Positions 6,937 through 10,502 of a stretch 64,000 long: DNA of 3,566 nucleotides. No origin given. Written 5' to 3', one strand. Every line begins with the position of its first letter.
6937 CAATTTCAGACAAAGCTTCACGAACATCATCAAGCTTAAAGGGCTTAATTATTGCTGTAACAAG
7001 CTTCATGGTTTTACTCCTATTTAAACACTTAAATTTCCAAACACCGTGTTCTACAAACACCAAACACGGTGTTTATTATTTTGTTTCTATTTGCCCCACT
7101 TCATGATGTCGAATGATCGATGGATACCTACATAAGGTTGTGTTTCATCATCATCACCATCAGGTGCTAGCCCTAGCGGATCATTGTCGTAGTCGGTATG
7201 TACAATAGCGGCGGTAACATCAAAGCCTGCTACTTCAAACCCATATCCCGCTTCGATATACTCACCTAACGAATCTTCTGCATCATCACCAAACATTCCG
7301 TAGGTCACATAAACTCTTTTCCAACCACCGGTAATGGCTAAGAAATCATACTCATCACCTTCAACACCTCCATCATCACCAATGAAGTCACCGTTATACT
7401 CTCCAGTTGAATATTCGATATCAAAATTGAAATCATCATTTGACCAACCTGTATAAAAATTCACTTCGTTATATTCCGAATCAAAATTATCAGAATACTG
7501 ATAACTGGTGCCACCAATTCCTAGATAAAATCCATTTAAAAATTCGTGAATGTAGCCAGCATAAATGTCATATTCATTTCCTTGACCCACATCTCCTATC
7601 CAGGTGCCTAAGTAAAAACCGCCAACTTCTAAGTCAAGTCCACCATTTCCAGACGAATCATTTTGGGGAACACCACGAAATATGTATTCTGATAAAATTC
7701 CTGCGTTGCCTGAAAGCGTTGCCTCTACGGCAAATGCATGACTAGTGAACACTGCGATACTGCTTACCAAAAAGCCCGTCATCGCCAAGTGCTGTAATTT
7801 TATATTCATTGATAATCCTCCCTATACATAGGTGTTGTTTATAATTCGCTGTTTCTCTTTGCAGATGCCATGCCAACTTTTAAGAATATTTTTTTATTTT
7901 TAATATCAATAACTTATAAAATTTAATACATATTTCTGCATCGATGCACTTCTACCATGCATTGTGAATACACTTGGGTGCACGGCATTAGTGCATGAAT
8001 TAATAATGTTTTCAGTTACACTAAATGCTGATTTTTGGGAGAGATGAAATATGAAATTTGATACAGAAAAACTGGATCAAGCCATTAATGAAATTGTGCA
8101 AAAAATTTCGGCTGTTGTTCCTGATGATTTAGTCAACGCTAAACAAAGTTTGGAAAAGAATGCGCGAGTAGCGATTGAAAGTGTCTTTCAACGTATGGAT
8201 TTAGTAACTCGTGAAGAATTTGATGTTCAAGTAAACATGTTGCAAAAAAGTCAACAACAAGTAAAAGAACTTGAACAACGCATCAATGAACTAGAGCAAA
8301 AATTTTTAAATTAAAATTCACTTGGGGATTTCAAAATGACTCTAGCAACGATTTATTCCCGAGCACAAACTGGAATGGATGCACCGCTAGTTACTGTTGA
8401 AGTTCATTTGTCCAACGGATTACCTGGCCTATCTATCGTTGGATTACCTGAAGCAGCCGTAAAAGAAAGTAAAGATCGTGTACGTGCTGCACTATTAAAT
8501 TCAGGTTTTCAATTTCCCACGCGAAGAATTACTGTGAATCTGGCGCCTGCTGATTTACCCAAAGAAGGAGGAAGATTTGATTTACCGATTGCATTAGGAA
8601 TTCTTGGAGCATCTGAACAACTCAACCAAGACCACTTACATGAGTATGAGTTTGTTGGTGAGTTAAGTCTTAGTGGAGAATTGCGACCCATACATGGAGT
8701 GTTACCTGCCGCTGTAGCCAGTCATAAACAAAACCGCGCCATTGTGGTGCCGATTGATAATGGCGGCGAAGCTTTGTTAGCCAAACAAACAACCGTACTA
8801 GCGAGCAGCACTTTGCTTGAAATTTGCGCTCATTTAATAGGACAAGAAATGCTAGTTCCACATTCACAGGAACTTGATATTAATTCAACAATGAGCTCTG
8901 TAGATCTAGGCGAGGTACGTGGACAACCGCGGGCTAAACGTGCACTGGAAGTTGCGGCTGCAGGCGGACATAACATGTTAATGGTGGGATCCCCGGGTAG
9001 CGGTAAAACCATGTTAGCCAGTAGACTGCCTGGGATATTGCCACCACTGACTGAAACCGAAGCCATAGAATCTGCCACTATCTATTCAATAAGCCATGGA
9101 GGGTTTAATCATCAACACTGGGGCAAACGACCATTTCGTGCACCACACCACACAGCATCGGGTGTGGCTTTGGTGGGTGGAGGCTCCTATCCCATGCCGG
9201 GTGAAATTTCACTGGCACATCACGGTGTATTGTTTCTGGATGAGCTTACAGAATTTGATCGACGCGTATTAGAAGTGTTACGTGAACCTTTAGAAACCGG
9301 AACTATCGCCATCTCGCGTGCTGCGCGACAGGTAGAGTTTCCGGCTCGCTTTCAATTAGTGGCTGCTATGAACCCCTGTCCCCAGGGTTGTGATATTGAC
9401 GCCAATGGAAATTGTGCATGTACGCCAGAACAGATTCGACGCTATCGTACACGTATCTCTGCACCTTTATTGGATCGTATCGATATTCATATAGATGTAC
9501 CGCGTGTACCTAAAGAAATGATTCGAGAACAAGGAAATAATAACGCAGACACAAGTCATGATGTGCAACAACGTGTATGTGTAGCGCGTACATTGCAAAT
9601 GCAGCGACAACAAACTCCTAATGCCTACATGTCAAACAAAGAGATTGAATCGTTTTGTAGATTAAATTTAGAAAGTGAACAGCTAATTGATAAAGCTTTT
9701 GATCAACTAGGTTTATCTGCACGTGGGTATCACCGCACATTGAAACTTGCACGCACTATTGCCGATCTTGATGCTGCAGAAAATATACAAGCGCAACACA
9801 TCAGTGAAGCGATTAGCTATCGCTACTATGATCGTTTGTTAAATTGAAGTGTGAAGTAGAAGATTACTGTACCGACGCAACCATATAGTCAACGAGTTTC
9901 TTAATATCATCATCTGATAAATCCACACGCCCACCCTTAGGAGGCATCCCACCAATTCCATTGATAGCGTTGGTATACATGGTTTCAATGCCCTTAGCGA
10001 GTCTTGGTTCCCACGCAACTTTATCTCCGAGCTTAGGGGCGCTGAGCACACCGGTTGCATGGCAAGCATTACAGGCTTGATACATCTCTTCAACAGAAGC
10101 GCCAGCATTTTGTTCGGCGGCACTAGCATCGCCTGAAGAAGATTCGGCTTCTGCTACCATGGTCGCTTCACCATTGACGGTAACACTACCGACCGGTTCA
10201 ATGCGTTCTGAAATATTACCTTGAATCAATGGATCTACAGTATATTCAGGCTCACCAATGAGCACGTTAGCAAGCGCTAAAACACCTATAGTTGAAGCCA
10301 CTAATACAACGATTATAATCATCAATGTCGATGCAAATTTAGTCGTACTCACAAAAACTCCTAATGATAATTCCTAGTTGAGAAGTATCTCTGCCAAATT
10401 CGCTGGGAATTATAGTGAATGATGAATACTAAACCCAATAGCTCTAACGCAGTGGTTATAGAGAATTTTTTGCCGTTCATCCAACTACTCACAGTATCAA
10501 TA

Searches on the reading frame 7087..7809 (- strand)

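Call 95: search_protein_families(library=pfam, proteins=[window:7087-7809:-], max_evalue=0.001)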
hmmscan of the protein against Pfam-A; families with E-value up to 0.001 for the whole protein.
window:7087-7809:- (240 aa): 1 family
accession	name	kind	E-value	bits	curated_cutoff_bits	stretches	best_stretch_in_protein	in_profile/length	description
PF09694.16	Gcw_chp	-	7e-09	36.5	24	1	30-112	8-100/230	Bacterial protein of unknown function (Gcw_chp)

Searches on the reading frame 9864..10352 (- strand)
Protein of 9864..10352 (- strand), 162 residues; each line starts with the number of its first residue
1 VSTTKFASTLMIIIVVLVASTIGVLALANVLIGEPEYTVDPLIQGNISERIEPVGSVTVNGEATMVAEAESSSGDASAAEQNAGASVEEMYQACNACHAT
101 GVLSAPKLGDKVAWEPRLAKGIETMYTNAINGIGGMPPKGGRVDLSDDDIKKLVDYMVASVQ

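Call 94: search_protein_families(library=pfam, proteins=[window:9864-10352:-], max_evalue=0.001)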
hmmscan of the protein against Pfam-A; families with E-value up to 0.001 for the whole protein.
window:9864-10352:- (162 aa): 2 families
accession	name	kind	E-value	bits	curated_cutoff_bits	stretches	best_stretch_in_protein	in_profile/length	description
PF13442.11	Cytochrome_CBB3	-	4.7e-14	52.9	27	1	90-157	10-68/68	Cytochrome C oxidase, cbb3-type, subunit III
PF00034.26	Cytochrom_C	-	3.3e-05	25.5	21.3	1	89-158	6-87/90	Cytochrome c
